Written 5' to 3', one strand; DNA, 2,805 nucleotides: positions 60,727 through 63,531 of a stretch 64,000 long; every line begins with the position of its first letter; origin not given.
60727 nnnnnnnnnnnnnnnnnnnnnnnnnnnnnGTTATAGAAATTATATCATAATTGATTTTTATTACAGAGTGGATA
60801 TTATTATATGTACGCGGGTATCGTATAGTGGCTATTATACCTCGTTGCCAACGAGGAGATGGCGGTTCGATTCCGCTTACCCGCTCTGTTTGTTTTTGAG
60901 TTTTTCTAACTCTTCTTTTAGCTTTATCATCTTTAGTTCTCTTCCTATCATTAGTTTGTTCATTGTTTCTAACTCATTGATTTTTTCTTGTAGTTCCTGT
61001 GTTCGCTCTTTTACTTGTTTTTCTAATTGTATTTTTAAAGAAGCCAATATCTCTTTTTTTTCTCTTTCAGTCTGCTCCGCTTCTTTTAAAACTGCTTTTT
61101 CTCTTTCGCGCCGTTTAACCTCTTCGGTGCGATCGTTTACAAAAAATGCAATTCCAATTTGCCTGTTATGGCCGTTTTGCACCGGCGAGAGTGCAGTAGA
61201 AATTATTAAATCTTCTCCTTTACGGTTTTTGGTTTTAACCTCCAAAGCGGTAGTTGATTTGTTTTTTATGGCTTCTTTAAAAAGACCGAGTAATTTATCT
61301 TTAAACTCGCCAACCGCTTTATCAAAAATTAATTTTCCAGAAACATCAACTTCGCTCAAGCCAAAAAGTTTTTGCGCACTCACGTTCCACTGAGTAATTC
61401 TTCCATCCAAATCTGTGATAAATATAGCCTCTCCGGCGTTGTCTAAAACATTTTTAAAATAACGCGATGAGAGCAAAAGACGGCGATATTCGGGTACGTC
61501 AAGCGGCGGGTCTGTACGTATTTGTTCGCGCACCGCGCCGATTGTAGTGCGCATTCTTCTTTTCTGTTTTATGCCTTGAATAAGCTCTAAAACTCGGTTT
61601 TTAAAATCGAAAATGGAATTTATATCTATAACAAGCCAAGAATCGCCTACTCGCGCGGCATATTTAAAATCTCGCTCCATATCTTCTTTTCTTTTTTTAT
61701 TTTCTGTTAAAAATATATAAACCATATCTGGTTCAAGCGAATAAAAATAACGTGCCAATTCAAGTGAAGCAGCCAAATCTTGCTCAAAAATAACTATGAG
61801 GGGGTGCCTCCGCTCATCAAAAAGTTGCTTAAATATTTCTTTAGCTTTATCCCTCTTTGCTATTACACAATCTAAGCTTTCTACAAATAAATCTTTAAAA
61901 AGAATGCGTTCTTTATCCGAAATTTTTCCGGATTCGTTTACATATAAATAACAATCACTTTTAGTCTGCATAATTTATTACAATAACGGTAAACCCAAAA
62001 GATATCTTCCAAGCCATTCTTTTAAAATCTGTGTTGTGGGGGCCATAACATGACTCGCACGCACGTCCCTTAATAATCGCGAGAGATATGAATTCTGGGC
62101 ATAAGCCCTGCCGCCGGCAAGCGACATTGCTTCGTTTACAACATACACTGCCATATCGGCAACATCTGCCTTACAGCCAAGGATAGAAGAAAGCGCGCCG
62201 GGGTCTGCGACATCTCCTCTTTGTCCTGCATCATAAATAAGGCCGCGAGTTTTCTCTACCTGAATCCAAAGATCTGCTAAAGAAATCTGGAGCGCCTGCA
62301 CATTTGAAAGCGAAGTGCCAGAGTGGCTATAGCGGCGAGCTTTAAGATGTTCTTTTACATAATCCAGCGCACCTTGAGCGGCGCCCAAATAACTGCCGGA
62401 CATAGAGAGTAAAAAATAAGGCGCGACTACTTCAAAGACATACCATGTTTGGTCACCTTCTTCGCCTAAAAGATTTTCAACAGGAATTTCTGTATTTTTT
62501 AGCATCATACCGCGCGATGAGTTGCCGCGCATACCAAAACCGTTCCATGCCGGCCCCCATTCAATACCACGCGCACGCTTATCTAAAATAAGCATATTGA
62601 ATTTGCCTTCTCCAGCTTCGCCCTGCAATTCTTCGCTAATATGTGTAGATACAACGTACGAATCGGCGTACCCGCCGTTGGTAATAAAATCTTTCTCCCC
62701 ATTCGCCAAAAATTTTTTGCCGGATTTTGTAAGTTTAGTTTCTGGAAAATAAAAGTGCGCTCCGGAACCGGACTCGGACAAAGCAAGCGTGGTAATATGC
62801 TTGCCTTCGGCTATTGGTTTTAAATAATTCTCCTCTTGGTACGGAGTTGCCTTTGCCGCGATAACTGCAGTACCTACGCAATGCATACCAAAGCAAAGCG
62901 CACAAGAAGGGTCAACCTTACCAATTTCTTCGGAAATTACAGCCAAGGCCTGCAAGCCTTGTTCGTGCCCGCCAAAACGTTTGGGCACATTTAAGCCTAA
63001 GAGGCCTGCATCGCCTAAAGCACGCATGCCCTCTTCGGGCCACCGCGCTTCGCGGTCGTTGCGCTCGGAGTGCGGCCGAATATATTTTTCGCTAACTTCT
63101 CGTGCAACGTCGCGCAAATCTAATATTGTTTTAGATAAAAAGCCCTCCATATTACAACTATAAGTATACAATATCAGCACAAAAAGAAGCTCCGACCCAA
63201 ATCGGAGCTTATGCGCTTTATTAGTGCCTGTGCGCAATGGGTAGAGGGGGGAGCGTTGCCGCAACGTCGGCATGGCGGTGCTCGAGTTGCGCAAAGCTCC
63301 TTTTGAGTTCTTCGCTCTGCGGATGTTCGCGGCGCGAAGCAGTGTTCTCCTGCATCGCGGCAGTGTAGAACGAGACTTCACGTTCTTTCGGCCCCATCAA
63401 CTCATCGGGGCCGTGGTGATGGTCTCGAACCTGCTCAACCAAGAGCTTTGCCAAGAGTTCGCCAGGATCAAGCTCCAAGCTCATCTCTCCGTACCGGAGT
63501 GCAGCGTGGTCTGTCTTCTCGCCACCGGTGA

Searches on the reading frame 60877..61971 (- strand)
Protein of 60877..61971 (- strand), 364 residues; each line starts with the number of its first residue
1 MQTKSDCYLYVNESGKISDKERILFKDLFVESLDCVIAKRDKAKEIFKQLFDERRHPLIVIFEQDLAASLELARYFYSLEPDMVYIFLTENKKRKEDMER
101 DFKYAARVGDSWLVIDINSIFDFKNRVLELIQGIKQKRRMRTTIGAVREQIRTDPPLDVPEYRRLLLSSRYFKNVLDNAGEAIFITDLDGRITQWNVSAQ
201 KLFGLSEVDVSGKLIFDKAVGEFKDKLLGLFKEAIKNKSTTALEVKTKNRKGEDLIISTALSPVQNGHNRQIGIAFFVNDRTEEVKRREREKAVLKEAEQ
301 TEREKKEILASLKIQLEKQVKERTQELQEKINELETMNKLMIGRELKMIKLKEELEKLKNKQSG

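Call 62: search_protein_families(library=pfam, proteins=[window:60877-61971:-], max_evalue=0.001)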
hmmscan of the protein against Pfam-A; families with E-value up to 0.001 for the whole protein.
window:60877-61971:- (364 aa): 4 families
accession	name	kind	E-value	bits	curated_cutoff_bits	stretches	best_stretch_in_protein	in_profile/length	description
PF00989.32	PAS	-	9e-16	58.3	22.6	1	172-281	3-113/113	PAS fold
PF13426.13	PAS_9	-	5.9e-11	43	27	1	181-283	2-103/103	PAS domain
PF08448.16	PAS_4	-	1.5e-09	38.5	23.1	1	176-285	1-109/110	PAS fold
PF13188.13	PAS_8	-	7.5e-07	29.3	21.8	1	171-217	2-48/65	PAS domain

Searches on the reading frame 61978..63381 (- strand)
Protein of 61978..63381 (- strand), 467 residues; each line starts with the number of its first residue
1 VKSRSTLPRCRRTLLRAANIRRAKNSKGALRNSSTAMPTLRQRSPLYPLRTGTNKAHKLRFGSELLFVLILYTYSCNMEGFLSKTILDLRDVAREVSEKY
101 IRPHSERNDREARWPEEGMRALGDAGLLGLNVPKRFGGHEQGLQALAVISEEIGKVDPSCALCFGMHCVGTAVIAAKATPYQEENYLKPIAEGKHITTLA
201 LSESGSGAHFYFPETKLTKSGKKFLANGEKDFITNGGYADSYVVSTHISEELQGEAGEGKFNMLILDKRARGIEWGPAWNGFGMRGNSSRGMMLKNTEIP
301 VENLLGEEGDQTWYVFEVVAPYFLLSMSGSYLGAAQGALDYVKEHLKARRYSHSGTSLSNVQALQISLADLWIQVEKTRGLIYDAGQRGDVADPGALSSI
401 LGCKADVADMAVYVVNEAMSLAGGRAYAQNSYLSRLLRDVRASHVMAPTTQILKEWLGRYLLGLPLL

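Call 62: search_protein_families(library=pfam, proteins=[window:61978-63381:-], max_evalue=0.001)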
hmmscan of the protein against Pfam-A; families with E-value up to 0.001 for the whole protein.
window:61978-63381:- (467 aa): 4 families
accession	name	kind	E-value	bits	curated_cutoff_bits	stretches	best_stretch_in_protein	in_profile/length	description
PF02771.21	Acyl-CoA_dh_N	-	3.5e-22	79.3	22.9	1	88-194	6-113/113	Acyl-CoA dehydrogenase, N-terminal domain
PF00441.29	Acyl-CoA_dh_1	-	1.7e-16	61.1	22.4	1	327-460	18-148/150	Acyl-CoA dehydrogenase, C-terminal domain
PF02770.24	Acyl-CoA_dh_M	-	4.4e-15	56.1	33.3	1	199-296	2-96/97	Acyl-CoA dehydrogenase, middle domain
PF08028.16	Acyl-CoA_dh_2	-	2.4e-13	51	22.7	1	327-445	3-130/134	Acyl-CoA dehydrogenase, C-terminal domain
